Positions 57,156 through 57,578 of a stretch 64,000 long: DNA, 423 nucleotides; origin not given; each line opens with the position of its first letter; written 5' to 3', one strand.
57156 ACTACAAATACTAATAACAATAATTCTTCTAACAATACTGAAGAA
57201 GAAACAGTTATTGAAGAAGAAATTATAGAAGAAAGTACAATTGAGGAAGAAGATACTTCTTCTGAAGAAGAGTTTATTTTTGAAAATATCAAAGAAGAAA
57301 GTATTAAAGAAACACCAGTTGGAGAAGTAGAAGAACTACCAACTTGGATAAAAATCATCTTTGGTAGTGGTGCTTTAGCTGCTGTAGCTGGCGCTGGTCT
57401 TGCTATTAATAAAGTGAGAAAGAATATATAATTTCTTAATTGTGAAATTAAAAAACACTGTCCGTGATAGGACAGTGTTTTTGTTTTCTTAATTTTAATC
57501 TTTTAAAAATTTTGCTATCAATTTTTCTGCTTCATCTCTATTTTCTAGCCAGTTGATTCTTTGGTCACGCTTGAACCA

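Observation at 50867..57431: Tandem paralogous giant surface proteins with a mosaic of near-identical blocks and a conserved C-terminal 'EELPTW'-TM-basic tripartite tail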

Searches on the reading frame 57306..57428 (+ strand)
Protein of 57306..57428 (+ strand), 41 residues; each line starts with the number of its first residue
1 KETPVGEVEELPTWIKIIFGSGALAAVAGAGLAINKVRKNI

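Call 11: search_protein_families(library=ncbifam, proteins=[window:57306-57428:+], max_evalue=10)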
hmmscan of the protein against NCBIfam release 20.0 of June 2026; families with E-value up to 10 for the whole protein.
seq(41 aa): 2 families
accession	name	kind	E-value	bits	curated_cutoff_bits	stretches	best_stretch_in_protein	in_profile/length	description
NF058571.1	GVDTG_CTERM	domain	0.028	14.7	29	1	17-33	23-39/44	GVDTG sorting domain-containing protein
NF038356.1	actino_DLW39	hypoth_equivalog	0.05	13.5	24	1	16-39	2-21/38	DLW-39 family protein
